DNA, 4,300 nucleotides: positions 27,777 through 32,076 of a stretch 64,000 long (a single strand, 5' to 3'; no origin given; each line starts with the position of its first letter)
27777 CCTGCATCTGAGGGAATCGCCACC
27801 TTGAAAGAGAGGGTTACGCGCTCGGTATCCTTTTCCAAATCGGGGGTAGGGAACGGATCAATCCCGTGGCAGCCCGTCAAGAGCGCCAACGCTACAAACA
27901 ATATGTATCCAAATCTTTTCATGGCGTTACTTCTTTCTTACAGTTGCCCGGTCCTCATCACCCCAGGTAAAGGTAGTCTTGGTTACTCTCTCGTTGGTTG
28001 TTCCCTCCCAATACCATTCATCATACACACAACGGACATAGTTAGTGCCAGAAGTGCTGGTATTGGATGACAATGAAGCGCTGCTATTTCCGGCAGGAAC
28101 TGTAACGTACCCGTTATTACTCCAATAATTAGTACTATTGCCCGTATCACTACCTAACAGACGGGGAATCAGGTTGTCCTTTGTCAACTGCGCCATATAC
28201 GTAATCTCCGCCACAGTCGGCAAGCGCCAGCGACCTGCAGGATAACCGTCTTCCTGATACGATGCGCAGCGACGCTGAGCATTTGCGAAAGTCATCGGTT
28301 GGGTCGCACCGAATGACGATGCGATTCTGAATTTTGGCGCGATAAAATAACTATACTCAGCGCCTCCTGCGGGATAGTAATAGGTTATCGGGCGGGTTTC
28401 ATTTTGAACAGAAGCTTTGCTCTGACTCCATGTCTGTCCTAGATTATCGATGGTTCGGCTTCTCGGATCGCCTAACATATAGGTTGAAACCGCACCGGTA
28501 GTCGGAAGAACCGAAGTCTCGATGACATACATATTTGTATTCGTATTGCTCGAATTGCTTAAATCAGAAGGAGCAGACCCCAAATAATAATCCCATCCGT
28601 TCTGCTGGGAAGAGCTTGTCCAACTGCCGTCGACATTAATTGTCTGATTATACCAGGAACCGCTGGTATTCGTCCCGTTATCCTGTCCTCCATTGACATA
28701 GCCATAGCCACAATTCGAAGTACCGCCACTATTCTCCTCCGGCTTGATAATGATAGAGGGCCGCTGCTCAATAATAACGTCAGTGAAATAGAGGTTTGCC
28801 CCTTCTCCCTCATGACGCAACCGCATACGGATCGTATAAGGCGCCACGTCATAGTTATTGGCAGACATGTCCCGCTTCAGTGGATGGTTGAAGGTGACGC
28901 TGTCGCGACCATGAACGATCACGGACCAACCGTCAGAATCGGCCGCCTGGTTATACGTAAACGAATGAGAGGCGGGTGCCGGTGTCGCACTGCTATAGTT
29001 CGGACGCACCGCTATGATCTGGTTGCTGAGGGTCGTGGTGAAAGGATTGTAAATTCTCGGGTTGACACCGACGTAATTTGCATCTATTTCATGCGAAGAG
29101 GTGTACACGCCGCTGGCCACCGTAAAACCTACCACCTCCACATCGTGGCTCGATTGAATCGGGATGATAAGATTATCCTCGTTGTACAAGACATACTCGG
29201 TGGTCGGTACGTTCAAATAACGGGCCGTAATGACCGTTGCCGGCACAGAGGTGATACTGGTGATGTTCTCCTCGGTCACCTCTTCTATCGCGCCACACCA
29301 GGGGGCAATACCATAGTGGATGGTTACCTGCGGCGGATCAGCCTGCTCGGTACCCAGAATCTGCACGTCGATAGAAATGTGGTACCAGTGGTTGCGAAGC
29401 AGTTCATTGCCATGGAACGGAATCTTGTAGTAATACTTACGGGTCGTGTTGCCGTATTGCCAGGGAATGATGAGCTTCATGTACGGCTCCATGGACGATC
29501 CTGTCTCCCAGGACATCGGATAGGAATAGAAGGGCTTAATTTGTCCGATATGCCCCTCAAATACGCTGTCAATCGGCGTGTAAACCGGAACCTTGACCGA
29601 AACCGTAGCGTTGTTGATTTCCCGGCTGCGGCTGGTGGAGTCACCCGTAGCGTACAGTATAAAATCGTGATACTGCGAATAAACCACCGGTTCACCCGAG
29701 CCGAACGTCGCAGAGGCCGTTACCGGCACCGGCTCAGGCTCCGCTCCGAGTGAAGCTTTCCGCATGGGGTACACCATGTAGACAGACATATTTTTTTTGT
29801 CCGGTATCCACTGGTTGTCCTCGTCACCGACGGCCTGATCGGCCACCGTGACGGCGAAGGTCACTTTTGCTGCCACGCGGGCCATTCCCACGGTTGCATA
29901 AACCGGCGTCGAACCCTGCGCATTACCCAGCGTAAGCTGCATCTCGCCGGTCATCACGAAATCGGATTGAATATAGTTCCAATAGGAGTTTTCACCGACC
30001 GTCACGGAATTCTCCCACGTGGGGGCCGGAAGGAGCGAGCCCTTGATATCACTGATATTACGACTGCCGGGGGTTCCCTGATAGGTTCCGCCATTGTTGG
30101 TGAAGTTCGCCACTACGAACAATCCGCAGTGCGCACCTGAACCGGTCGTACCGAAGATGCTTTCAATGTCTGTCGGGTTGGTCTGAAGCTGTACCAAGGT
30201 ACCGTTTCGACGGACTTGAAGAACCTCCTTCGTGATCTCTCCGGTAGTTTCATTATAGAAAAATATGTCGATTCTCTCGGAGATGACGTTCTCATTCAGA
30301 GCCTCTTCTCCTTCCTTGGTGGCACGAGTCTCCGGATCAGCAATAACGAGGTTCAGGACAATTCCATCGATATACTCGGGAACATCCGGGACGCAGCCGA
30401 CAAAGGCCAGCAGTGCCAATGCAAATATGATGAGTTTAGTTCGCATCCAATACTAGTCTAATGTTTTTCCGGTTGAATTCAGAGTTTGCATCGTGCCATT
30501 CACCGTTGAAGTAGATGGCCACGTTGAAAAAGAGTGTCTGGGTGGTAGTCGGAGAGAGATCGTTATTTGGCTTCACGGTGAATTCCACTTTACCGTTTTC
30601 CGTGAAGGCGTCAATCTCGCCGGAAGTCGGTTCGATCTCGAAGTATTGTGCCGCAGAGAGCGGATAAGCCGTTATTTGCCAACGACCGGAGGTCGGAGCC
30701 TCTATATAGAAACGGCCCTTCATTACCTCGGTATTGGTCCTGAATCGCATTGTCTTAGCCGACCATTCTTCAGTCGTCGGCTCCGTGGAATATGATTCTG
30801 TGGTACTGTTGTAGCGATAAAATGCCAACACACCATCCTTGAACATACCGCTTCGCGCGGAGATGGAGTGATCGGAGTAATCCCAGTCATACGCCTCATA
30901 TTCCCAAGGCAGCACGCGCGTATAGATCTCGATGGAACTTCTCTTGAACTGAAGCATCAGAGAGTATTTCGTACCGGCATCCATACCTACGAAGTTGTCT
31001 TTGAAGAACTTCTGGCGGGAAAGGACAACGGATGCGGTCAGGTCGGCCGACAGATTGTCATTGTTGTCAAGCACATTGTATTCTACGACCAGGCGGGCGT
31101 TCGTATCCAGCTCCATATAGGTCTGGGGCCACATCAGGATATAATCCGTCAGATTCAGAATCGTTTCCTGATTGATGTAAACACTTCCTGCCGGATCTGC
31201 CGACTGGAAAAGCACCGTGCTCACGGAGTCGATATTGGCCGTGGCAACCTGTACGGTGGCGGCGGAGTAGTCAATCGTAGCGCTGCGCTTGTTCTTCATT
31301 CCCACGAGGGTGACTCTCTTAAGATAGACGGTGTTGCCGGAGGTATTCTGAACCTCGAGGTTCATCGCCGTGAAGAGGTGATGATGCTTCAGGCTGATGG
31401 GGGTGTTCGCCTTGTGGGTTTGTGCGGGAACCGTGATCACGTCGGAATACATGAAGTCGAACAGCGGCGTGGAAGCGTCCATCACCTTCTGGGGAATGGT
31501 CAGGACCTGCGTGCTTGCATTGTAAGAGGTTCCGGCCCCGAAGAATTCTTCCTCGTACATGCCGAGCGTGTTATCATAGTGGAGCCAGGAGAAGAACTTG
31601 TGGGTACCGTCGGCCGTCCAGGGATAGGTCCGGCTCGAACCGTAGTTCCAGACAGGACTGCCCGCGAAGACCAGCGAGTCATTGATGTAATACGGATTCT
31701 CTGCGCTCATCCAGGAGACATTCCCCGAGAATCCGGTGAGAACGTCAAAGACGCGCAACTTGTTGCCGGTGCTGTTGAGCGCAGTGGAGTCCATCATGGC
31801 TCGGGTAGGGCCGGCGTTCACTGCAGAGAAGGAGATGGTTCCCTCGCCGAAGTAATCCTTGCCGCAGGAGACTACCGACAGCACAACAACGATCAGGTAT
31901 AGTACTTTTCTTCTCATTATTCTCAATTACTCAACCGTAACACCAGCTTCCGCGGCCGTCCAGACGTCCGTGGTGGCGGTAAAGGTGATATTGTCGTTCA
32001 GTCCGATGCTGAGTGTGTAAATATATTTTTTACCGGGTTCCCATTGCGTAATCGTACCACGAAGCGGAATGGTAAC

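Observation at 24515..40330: Ten-gene type V (FimA/Mfa1-class) pilus operon with eight pilin-like lipoproteins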

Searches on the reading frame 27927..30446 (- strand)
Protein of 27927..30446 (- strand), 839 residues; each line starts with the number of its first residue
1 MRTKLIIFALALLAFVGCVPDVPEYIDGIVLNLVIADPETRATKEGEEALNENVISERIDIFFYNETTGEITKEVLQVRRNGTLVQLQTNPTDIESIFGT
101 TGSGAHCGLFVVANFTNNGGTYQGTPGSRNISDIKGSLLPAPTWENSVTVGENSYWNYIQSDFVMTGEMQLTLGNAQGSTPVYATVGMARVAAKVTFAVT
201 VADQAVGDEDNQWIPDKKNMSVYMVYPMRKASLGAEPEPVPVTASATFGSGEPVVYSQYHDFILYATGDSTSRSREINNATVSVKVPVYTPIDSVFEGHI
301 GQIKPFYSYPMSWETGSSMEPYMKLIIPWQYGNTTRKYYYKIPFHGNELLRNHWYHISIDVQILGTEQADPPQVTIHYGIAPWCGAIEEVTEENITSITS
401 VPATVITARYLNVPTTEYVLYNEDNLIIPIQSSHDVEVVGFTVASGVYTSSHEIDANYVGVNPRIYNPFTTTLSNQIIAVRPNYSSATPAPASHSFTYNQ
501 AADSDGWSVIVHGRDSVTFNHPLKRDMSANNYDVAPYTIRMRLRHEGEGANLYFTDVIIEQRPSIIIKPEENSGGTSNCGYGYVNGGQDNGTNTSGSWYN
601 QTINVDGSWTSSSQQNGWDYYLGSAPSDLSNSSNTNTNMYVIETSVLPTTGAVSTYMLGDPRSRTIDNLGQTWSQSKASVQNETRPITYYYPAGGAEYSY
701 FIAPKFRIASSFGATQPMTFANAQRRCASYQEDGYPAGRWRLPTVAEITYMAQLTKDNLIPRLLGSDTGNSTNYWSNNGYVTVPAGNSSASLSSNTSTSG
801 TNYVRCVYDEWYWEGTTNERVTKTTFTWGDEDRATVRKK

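Call 4: search_protein_families(library=pfam, proteins=[window:27927-30446:-], max_evalue=0.01)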
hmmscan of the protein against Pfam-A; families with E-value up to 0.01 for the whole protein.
window:27927-30446:- (839 aa): 1 family
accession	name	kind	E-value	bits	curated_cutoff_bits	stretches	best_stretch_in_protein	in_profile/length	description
PF07603.17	Lcl_C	-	7.9e-05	23.4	34.9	1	714-807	18-116/117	Lcl C-terminal domain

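Call 5: search_protein_families(library=ncbifam, proteins=[window:27927-30446:-], max_evalue=0.01)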
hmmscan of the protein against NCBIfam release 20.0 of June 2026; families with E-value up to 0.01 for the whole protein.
window:27927-30446:- (839 aa): 1 family
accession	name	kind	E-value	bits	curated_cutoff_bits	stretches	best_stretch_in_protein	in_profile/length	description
NF052322.1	FimD_tip_adhes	equivalog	8.6e-94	315.5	170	1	6-811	9-664/664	fimbrial tip adhesin FimD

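Call 12: search_solved_structures(query=window:27927-30446:-, max_evalue=1)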
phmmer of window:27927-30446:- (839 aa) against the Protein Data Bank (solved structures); distinct sequences matched with E-value up to 1: 1.
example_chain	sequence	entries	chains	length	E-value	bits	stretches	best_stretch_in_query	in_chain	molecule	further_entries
3rp1_A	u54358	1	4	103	0.92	10.7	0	230-326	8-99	Leukocyte-associated immunoglobulin-like receptor 1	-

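Call 69: find_homologous_proteins(query=window:27927-30446:-)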
Query window:27927-30446:- (839 aa): 121 proteins with E <= 0.001 among 8000 candidates; the best 120 are listed.
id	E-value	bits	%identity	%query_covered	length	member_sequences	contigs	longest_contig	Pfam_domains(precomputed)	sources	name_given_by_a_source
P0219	0.0e+0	1931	100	100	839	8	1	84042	-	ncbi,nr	ncbi:MAG: hypothetical protein IJS91_06985 [Bacteroidales bacterium]|nr:hypothetical protein [Bacter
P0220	0.0e+0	1703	90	100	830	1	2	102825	-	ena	-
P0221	0.0e+0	1613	85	100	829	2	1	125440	-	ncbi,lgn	-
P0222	0.0e+0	1466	77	100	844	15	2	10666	-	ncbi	-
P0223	0.0e+0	1313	70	100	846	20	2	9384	-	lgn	-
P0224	0.0e+0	1294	70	100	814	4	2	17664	-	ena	-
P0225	0.0e+0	1280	70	100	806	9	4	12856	-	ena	-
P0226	0.0e+0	1256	69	100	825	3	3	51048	-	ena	-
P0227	0.0e+0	1254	67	100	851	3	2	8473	-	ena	-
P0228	0.0e+0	1254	68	100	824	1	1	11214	-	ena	-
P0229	0.0e+0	1252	68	100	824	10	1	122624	-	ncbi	-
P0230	0.0e+0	1246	68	100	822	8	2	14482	-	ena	-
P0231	0.0e+0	1230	67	100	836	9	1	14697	-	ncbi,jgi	jgi:hypothetical protein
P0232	0.0e+0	1228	67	100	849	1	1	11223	-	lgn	-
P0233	0.0e+0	1216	67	100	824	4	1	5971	-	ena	-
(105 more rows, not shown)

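Call 87: search_solved_structures(query=A7, max_evalue=10)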
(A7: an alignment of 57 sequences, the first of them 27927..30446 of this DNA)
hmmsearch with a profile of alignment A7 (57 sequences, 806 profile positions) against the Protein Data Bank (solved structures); distinct sequences matched with E-value up to 10: 4.
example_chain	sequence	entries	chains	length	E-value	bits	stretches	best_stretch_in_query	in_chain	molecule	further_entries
4rdb_A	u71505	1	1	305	0.0013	20.3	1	55-198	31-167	Immunoreactive 32 kDa antigen PG49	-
5dhm_C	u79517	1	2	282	0.0013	20.3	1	107-198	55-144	Immunoreactive 32 kDa antigen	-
3r4r_A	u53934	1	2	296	0.0055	18.2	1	33-187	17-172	hypothetical fimbrial assembly protein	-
4q98_A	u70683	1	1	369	0.037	15.5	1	331-376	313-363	Major fimbrial subunit protein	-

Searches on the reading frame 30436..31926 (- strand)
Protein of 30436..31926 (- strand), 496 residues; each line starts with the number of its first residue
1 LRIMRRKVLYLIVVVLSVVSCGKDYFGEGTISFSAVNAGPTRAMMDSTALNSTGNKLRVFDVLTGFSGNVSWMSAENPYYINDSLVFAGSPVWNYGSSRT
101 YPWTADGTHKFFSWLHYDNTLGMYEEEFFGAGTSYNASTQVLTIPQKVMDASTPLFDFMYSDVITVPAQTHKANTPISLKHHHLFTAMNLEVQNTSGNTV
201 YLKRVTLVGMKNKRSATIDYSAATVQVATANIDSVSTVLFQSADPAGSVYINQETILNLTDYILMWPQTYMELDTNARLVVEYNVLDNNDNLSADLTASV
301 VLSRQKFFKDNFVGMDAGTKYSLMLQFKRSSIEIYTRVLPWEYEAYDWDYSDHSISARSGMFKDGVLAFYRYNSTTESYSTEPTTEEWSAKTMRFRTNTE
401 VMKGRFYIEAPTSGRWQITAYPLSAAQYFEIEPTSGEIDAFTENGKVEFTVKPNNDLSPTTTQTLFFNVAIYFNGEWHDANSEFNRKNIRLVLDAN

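Call 4: search_protein_families(library=pfam, proteins=[window:30436-31926:-], max_evalue=0.01)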
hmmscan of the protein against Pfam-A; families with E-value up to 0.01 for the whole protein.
window:30436-31926:- (496 aa): 0 families

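Call 5: search_protein_families(library=ncbifam, proteins=[window:30436-31926:-], max_evalue=0.01)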
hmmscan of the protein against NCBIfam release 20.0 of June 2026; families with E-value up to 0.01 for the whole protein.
window:30436-31926:- (496 aa): 0 families

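Call 13: search_solved_structures(query=window:30436-31926:-, max_evalue=1)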
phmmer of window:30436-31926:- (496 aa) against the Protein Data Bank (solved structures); distinct sequences matched with E-value up to 1: 0.

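Call 21: find_homologous_proteins(query=window:30436-31917:-)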
Query window:30436-31917:- (493 aa): 98 proteins with E <= 0.001 among 8000 candidates.
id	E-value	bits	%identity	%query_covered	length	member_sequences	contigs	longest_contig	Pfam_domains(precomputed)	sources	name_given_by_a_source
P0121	0.0e+0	1118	100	100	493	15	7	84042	-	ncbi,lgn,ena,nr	ncbi:MAG: hypothetical protein IJS91_06990 [Bacteroidales bacterium]|nr:hypothetical protein [Bacter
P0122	1.3e-280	949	84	100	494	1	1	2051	-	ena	-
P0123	2.2e-252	856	78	98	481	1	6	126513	-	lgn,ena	-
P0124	9.2e-242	821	73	98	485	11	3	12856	PF13149.13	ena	-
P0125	4.1e-232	789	71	100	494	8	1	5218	PF13149.13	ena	-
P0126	1.9e-217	741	68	100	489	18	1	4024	PF13149.13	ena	-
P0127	3.2e-212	724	65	100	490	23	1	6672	-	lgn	-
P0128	1.8e-208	711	64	100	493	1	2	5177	PF13149.13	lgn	-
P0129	2.8e-208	711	63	100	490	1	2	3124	-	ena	-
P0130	7.8e-206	703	63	100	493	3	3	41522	PF13149.13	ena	-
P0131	5.1e-202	690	63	100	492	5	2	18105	-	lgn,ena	-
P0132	1.8e-201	688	61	100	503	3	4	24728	PF13149.13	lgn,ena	-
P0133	1.2e-199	682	62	100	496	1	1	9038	-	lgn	-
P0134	2.3e-199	681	60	100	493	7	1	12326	-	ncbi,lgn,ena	-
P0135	2.7e-199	681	62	100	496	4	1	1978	-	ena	-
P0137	1.4e-190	652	60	100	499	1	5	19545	PF13149.13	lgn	-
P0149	1.5e-180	619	57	100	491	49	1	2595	PF13149.13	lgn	-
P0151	1.8e-179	616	57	100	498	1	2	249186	PF13149.13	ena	-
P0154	2.7e-179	615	56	100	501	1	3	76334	PF13149.13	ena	-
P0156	4.2e-178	611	56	100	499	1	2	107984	PF13149.13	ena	-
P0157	4.9e-178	611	56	100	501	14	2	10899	PF13149.13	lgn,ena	-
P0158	2.2e-177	609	56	99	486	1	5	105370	PF13149.13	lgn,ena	-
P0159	4.1e-177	608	55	100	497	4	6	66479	PF13149.13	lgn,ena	-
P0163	1.3e-174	600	55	100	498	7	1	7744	PF13149.13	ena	-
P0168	4.9e-172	591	56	100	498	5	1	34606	PF13149.13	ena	-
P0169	2.2e-171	589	54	98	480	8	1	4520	PF13149.13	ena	-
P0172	8.3e-170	584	56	100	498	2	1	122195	PF13149.13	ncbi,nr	ncbi:MAG: fimbrillin family protein [Bacteroidales bacterium]|nr:fimbrillin family protein [Bacteroi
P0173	2.8e-169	582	54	98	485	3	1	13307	PF13149.13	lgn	-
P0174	1.5e-167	576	54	100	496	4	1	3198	PF13149.13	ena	-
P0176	5.1e-166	571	55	100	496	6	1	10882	PF13149.13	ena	-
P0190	2.2e-132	460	50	92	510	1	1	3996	PF13149.13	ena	-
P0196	1.5e-123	431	44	95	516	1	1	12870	PF13149.13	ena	-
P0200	4.7e-112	393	44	92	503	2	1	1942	PF13149.13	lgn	-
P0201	1.7e-77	279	35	99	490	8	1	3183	PF13149.13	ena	-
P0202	1.1e-75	273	34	99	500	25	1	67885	PF13149.13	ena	-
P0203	2.5e-74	269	35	100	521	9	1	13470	PF13149.13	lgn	-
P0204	2.5e-72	262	35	99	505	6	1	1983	PF13149.13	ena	-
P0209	2.4e-62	229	34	98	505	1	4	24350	PF13149.13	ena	-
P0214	3.1e-55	206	33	99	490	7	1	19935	PF13149.13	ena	-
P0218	9.9e-8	49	28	48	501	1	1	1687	PF13149.13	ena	-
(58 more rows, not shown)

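Call 26: find_related_loci(query=A2, collection=genome_contigs, flank=10000)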
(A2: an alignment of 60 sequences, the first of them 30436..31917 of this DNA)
Query A2 (493 aa) in genome_contigs; peptide patterns used: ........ (x = any residue, [..] = any of these).
35 stretches matched a pattern; 12 encode a relative of the query (tblastn E <= 1e-3); 12 distinct loci.
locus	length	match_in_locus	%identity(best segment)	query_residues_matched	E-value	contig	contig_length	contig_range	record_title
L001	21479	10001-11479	92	1-493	0e+0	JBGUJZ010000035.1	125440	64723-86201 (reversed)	MAG: Bacteroidales bacterium isolate ruminal_MAG_292 ruminal_MAG_292_contig_0035, whole genome shotgun sequence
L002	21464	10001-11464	68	1-493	0e+0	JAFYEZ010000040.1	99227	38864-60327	MAG: Bacteroidales bacterium isolate RGIG7030 Sheep_Rumen.Co__c3319536, whole genome shotgun sequence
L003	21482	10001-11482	61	1-493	0e+0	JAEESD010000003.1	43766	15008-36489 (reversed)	MAG: Bacteroidales bacterium isolate Tb.RUG.374 NODE_2869_length_43766_cov_1.254222, whole genome shotgun sequence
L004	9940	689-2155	57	1-493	0e+0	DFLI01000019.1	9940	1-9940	MAG TPA_asm: Bacteroidales bacterium UBA3623 UBA3623_contig_47903, whole genome shotgun sequence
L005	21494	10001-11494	56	1-493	5e-179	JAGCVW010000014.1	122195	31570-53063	MAG: Bacteroidales bacterium isolate RGIG10170 Yak_Rumen-4__c762084, whole genome shotgun sequence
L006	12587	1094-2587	55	1-493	2e-178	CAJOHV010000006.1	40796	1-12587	uncultured Bacteroidales bacterium isolate Red_deer_4_mag_165 genome assembly, contig: scaffold_1662, whole genome shotg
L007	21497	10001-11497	52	6-493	2e-164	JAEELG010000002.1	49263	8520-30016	MAG: Bacteroidales bacterium isolate Tb.RUG.210 k141_120312_flag=1_multi=38.0248_len=49263, whole genome shotgun sequenc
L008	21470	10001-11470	38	1-489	9e-95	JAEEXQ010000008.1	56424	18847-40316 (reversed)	MAG: Bacteroidales bacterium isolate Tb.RUG.525 NODE_1622_length_56424_cov_2.319271, whole genome shotgun sequence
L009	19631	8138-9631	34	1-493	6e-84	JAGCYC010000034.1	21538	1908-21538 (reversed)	MAG: Bacteroidales bacterium isolate RGIG10228 Yak_Rumen-5__c737070, whole genome shotgun sequence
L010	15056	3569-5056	34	1-489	5e-82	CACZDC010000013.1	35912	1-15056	MAG: uncultured Bacteroidia bacterium isolate RUG12515 genome assembly, contig: RUG12515_asm_13, whole genome shotgun se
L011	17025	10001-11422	33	19-493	5e-71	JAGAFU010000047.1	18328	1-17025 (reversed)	MAG: Bacteroidales bacterium isolate RGIG8403 Water_deer_Abomasum-1__c202409, whole genome shotgun sequence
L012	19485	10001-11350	34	38-489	5e-68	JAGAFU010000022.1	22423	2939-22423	MAG: Bacteroidales bacterium isolate RGIG8403 Water_deer_Abomasum-1__c117273, whole genome shotgun sequence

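Call 61: search_protein_families(library=ncbifam, proteins=[window:30436-31917:-], max_evalue=10)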
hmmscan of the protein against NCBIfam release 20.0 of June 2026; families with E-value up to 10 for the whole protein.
window:30436-31917:- (493 aa): 0 families

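Call 90: search_protein_families(library=pfam, proteins=[L011:4358-6310:+, L011:6326-7606:+, L011:8040-9383:+, L008:1255-3090:+, L008:3083-4147:+, L008:4148-5176:+, L008:5214-6374:+, L008:6349-7650:+, L008:7675-8817:+, L008:8828-9913:+], max_evalue=0.001)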
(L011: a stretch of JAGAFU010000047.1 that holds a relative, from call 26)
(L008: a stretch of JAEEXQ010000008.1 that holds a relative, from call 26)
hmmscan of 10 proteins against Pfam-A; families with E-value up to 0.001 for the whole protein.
L011:4358-6310:+ (650 aa): 3 families
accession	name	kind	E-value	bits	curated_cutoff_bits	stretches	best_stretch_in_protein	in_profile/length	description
PF02518.31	HATPase_c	-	5.6e-26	91.6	26.4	1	537-645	2-110/111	Histidine kinase-, DNA gyrase B-, and HSP90-like ATPase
PF00512.31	HisKA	-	4e-15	56.1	26.9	1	422-490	1-66/66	His Kinase A (phospho-acceptor) domain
PF13581.12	HATPase_c_2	-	0.00057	20.3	27.4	0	545-621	40-112/127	Histidine kinase-like ATPase domain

L011:6326-7606:+ (426 aa): 0 families

L011:8040-9383:+ (447 aa): 0 families

L008:1255-3090:+ (611 aa): 2 families
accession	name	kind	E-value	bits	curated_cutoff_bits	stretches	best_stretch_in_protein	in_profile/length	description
PF12099.14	DUF3575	-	1.3e-30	106.5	21.1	1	431-597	18-174/177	Protein of unknown function (DUF3575)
PF00691.25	OmpA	-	9.8e-06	26.3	27.2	0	57-106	14-65/98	OmpA family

L008:3083-4147:+ (354 aa): 1 family
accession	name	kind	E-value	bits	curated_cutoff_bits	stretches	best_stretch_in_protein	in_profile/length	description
PF17145.10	DUF5119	-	1.1e-13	51.8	27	1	91-237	49-182/191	Domain of unknown function (DUF5119)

L008:4148-5176:+ (342 aa): 0 families

L008:5214-6374:+ (386 aa): 0 families

L008:6349-7650:+ (433 aa): 0 families

L008:7675-8817:+ (380 aa): 0 families

L008:8828-9913:+ (361 aa): 1 family
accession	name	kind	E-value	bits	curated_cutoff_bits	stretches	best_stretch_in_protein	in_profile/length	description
PF13149.12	Mfa_like_1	-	8.3e-19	69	27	1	56-275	14-205/246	Fimbrillin-like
